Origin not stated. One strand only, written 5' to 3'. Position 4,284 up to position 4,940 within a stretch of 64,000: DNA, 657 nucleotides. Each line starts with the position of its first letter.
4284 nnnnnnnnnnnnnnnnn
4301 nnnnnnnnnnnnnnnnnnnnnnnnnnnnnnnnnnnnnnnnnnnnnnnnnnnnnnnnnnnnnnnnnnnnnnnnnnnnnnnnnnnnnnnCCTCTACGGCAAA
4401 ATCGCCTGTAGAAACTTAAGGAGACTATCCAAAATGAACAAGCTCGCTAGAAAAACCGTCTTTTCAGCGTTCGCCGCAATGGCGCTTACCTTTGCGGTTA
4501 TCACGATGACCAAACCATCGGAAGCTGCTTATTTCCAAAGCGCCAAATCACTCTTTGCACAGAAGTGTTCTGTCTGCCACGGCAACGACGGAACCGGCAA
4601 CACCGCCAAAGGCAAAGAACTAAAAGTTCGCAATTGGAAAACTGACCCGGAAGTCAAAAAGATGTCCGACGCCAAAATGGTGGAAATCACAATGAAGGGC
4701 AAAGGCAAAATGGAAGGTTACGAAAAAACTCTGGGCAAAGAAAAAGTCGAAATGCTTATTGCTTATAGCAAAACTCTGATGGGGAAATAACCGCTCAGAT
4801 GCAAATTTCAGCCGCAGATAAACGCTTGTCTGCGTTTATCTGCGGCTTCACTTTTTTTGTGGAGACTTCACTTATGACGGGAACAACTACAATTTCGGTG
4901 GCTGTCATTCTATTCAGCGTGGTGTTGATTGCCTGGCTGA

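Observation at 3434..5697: Compact periplasmic cytochrome module (pentaheme, monoheme and NapC/NirT-like tetraheme with a CX4CH site, plus a coupled 2-TM peptide)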

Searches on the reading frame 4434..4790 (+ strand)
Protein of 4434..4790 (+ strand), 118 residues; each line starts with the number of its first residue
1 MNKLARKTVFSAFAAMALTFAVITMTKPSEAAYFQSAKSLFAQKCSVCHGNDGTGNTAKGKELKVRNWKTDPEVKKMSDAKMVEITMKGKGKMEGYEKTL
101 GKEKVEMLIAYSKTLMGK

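Call 3: search_protein_families(library=pfam, proteins=[window:4434-4790:+], max_evalue=1)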
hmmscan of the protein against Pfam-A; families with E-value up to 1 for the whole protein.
window:4434-4790:+ (118 aa): 4 families
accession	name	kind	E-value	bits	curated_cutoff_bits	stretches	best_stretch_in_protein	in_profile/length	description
PF13442.11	Cytochrome_CBB3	-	1.5e-10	41.7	27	1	35-111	4-67/68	Cytochrome C oxidase, cbb3-type, subunit III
PF00034.26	Cytochrom_C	-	8.1e-06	27.5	21.3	1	37-111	4-85/90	Cytochrome c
PF14495.11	Cytochrom_C550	-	0.092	12.9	27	1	34-66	26-57/136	Cytochrome c-550 domain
PF09098.15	Dehyd-heme_bind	-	0.13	12.4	25.2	1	36-87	2-53/167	Quinohemoprotein amine dehydrogenase A, alpha subunit, haem binding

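Call 4: search_protein_families(library=ncbifam, proteins=[window:4434-4790:+], max_evalue=1)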
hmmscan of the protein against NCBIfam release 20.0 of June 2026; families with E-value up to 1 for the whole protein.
window:4434-4790:+ (118 aa): 13 families
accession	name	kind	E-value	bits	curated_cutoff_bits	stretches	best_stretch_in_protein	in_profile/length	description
NF045930.1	Cytc6PetJCyano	equivalog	1e-10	41.5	135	1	13-111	7-101/110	cytochrome c6 PetJ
TIGR00782.1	ccoP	equivalog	1.2e-10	41.2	179.95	1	25-118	194-284/285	cytochrome-c oxidase, cbb3-type subunit III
NF011054.0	PRK14486.1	equivalog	4.5e-07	29.7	447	1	30-114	211-289/294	putative bifunctional cbb3-type cytochrome c oxidase subunit II/cytochrome c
NF050122.1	bc1_QcrC_actin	exception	2.5e-05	23.7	200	1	20-58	27-65/253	cytochrome bc1 complex diheme cytochrome c subunit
NF045773.1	cytochro_C550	exception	0.00021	21.2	125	1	34-106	49-110/118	cytochrome c550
NF045774.1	cytochro_C551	exception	0.00029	20.8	118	1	30-95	35-91/110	cytochrome c551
TIGR03872.1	cytochrome_MoxG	equivalog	0.0016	18.6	147.8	1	31-112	41-118/133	cytochrome c(L), periplasmic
NF040606.1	CytoC_perox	subfamily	0.0028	16.9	150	1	31-93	295-361/524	di-heme-cytochrome C peroxidase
NF052248.1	SorU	equivalog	0.0088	16.3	100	1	44-111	12-71/72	SorU family sulfite dehydrogenase c-type cytochrome subunit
TIGR03806.1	chp_HNE_0200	subfamily_domain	0.011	14.9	313.3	1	3-58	179-234/314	SO2930 family diheme c-type cytochrome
TIGR03874.1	4cys_cytochr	equivalog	0.022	14.5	161.75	1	41-93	40-84/143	c-type cytochrome, methanol metabolism-related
TIGR03908.1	QH_alpha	equivalog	0.026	13.1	274.35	1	35-87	6-58/510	quinohemoprotein amine dehydrogenase subunit alpha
TIGR03045.1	PS_II_C550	equivalog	0.12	12.1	177.75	1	34-64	51-80/159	photosystem II cytochrome c-550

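Call 17: search_solved_structures(query=window:4434-4790:+, max_evalue=1, show_alignments=2)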
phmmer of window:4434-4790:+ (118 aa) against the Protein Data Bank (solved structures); distinct sequences matched with E-value up to 1: 47.
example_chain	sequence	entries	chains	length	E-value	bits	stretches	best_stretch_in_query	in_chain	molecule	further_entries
3mk7_C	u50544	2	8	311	2.2e-10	43.7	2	32-115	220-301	Cytochrome c oxidase, cbb3-type, subunit P | Cbb3-type cytochrome c oxidase subunit CcoP1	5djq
8snh_G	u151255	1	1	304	8.1e-10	41.9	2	32-113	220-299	Cbb3-type cytochrome c oxidase subunit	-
8smr_G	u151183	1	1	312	2.2e-09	40.5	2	31-114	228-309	Cbb3-type cytochrome c oxidase subunit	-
6r6n_B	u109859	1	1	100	1e-06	31.9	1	41-109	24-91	KustA0088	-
7o38_A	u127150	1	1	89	5.9e-06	29.5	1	36-116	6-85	Cytochrome c-552 Ks_3357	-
6r6m_B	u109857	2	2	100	7.5e-06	29.2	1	41-109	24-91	Kusta0088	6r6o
9g83_v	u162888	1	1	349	3.5e-05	27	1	28-61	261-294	Cbb3-type cytochrome c oxidase subunit CcoP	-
4kmg_A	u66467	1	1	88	0.00046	23.4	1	39-104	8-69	Cytochrome C6 (Soluble cytochrome F) (Cytochrome c553)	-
7vzg_C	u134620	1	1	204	0.00053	23.2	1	33-117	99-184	Cytochrome c, mono-and diheme variants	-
5mxz_A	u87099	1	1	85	0.00055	23.2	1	39-110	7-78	Cytochrome c-552 Ks_3358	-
7vzr_C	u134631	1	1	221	0.0006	23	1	33-117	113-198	Cytochrome c, mono-and diheme variants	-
5xdh_A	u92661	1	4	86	0.00079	22.7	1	40-97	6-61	Putative cytochrome c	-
5mxy_A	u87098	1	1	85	0.0014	21.8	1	39-110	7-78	Cytochrome c-552 Ks_3358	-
6xkx_p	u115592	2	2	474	0.0014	21.8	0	26-60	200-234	Cbb3-type cytochrome c oxidase subunit CcoP,Cytochrome c-type cyt cy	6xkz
6xkw_p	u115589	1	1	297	0.0022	21.2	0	26-60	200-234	Cbb3-type cytochrome c oxidase subunit CcoP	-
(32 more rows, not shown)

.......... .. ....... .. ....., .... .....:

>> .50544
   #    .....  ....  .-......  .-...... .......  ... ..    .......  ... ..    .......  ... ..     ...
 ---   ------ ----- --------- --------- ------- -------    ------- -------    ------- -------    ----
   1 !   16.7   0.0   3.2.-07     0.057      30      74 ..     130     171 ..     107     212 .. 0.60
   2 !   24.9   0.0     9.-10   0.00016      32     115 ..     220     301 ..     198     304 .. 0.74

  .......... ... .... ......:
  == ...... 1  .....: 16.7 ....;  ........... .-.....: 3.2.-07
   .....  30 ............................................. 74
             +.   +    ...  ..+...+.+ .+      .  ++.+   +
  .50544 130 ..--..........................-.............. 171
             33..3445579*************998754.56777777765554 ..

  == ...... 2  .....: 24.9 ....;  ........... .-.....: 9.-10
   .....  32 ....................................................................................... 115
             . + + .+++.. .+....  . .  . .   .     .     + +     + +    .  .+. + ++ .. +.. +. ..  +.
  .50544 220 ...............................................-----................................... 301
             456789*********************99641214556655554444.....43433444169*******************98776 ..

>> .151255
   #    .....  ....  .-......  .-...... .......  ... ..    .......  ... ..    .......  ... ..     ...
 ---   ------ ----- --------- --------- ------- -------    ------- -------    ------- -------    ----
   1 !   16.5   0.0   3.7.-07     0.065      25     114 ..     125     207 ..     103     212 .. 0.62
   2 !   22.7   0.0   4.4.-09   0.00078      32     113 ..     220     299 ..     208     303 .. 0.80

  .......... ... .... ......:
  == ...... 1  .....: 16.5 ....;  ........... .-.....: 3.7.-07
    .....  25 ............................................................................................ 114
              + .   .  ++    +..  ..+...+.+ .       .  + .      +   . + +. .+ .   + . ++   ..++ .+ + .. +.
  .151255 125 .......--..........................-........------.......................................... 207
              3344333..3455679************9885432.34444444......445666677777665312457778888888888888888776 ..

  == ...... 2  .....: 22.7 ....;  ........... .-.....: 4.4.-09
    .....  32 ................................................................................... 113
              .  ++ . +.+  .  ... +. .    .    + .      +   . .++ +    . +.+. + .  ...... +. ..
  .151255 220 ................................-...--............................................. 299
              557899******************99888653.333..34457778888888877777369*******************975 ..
